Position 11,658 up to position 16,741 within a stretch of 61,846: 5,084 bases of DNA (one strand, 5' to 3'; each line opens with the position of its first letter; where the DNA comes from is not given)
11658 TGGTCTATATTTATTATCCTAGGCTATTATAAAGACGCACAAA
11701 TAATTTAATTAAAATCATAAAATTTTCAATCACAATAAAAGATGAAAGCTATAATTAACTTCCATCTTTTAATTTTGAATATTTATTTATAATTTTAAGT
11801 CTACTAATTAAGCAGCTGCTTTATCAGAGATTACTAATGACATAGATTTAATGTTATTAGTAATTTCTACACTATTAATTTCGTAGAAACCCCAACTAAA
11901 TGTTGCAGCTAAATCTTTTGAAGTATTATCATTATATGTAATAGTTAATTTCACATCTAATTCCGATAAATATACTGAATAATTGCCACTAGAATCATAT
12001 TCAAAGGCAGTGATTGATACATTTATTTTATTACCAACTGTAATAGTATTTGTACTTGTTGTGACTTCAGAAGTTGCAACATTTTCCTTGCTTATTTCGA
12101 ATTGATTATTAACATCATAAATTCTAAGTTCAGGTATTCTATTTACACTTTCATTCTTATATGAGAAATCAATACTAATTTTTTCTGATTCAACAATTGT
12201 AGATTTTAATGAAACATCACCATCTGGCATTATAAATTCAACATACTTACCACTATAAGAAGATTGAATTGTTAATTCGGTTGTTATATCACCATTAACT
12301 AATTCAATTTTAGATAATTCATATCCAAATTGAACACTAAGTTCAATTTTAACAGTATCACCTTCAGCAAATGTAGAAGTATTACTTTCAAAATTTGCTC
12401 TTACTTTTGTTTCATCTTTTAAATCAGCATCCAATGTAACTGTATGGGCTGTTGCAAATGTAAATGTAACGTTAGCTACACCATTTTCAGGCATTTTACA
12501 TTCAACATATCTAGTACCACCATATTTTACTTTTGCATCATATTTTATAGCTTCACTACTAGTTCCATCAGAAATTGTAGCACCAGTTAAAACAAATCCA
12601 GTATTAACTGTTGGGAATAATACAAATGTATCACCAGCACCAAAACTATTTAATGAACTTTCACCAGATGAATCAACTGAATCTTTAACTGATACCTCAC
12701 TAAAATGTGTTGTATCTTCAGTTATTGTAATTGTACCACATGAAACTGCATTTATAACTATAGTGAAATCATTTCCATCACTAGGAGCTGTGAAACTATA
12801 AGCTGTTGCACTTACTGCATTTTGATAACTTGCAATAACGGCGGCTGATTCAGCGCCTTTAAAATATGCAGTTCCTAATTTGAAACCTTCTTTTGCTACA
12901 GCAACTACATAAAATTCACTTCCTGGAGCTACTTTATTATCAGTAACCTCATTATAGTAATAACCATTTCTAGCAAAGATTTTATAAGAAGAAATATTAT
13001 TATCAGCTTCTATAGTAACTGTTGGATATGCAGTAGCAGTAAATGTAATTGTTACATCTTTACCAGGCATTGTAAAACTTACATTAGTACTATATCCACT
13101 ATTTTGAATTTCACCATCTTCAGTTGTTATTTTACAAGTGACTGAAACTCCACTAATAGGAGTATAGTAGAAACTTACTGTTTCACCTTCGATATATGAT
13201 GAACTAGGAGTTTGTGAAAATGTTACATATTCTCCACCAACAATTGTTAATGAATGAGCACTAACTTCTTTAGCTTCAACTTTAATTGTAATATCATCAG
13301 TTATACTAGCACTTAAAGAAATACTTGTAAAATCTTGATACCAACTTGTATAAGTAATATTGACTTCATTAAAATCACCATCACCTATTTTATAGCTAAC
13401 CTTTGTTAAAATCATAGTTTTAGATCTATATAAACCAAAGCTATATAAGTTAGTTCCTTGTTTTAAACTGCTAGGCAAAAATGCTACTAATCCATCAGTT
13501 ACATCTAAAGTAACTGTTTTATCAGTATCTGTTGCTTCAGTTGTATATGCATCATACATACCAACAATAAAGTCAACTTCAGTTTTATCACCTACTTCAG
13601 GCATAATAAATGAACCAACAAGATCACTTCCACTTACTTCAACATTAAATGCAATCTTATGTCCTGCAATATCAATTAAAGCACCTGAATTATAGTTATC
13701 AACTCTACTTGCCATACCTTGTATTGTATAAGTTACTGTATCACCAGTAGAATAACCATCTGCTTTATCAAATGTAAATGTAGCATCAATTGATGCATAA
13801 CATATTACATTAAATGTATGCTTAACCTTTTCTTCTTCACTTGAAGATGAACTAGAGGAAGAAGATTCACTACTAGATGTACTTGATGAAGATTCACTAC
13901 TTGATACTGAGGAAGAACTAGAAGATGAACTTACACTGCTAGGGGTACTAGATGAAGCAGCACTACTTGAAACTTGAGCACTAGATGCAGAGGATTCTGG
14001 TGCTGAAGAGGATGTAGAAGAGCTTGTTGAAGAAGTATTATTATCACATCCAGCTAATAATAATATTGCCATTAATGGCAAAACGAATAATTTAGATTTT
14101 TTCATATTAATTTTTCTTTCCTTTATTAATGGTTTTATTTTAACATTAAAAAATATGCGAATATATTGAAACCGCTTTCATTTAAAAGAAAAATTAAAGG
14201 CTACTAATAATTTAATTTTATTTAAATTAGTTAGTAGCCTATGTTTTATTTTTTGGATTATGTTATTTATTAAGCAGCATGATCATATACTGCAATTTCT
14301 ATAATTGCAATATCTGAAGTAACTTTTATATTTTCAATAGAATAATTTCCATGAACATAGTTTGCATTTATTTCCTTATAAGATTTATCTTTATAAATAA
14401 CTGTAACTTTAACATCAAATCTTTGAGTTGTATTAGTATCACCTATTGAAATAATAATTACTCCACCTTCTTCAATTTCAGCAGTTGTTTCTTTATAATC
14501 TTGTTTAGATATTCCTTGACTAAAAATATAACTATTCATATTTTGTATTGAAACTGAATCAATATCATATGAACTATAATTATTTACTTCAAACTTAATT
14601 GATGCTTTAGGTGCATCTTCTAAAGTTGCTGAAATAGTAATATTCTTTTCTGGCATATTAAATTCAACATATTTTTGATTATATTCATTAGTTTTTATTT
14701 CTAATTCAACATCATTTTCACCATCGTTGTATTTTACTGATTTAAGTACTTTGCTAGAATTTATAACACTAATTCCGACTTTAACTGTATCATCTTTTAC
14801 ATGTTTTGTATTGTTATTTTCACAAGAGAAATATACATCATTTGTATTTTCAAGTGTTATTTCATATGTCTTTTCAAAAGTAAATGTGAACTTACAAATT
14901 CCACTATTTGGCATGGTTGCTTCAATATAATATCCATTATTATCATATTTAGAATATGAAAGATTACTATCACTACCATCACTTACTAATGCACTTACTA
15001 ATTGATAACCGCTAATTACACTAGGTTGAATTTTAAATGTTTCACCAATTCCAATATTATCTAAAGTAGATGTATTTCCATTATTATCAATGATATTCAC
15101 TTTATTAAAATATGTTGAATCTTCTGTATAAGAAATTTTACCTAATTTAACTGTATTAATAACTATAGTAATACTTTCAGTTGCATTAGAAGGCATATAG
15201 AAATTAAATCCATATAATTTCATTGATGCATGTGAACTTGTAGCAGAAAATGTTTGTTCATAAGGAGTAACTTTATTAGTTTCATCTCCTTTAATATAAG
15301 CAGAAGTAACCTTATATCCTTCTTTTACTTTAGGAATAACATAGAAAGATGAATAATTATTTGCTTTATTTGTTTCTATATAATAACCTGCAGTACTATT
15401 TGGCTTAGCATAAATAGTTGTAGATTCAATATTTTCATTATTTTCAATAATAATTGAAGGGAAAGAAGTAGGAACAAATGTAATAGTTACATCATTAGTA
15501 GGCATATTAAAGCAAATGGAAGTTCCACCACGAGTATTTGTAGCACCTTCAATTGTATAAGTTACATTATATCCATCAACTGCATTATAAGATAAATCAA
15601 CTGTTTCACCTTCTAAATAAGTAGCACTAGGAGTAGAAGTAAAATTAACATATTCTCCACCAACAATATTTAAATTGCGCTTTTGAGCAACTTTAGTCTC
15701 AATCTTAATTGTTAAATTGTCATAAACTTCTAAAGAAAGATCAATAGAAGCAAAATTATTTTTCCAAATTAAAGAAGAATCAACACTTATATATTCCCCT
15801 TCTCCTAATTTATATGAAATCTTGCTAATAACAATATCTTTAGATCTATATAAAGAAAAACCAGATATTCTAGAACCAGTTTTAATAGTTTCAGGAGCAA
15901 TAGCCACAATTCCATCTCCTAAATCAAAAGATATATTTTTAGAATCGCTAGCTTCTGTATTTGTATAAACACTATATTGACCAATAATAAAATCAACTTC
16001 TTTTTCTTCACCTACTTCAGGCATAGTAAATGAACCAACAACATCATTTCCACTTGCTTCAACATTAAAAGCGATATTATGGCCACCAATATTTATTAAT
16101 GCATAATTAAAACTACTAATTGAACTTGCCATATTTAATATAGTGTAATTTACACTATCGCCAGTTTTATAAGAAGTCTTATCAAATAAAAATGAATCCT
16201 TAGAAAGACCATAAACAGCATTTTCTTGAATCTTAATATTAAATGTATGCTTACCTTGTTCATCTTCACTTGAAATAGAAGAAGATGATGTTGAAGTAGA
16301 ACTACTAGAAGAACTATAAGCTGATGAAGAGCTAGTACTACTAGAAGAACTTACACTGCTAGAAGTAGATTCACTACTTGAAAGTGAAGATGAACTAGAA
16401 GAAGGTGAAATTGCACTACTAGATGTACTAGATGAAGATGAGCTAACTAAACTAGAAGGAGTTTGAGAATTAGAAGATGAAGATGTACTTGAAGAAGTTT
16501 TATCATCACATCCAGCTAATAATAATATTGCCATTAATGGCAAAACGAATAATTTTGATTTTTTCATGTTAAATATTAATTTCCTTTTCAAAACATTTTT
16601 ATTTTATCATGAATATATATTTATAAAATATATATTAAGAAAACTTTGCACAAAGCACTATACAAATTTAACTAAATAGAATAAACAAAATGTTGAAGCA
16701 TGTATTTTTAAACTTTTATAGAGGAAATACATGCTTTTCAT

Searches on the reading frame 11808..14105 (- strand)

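Call 55: search_protein_families(library=pfam, proteins=[window:11808-14105:-], max_evalue=0.001)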
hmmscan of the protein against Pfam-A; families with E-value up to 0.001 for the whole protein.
window:11808-14105:- (765 aa): 0 families

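Call 79: search_protein_families(library=pfam, proteins=[window:11808-14105:-], max_evalue=1)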
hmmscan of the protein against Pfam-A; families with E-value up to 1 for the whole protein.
window:11808-14105:- (765 aa): 1 family
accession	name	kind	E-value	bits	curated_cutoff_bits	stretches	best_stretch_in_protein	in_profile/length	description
PF18998.6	Flg_new_2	-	0.0052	17.2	23.6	1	285-354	2-66/73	Divergent InlB B-repeat domain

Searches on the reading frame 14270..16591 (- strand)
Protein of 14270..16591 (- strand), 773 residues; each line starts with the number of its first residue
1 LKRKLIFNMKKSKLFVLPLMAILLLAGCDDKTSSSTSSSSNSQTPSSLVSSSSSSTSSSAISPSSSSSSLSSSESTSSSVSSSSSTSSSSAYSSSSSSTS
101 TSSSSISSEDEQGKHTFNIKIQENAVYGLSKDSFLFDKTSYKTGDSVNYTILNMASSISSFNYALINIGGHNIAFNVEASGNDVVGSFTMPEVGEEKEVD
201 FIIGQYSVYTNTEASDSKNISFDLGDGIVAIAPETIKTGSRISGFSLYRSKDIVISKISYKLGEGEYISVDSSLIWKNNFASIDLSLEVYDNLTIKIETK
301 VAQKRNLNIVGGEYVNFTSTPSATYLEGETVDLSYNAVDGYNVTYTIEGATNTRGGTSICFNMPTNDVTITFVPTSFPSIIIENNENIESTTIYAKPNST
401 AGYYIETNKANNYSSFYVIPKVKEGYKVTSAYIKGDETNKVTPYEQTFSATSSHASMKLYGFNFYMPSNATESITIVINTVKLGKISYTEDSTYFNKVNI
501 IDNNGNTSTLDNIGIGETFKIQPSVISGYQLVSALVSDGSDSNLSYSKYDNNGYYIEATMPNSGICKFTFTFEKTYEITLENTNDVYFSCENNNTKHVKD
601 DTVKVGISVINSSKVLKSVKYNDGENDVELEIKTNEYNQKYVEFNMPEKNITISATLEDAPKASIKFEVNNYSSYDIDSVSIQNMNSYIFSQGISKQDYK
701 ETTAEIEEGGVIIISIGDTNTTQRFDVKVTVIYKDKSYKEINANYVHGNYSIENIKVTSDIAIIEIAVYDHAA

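Call 55: search_protein_families(library=pfam, proteins=[window:14270-16591:-], max_evalue=0.001)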
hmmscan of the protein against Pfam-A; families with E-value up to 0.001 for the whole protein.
window:14270-16591:- (773 aa): 1 family
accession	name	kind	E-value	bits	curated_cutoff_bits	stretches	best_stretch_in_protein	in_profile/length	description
PF18998.6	Flg_new_2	-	0.00047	20.5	23.6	0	320-371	14-66/73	Divergent InlB B-repeat domain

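Call 79: search_protein_families(library=pfam, proteins=[window:14270-16591:-], max_evalue=1)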
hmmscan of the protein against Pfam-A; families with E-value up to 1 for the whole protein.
window:14270-16591:- (773 aa): 3 families
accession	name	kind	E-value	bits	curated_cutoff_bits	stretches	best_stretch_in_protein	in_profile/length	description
PF18998.6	Flg_new_2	-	0.00047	20.5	23.6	1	320-371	14-66/73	Divergent InlB B-repeat domain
PF08428.16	Rib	-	0.025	15.6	27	1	700-743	34-70/76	Rib domain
PF18957.6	RibLong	-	0.026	15.8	27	1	701-744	45-89/93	Long Rib domain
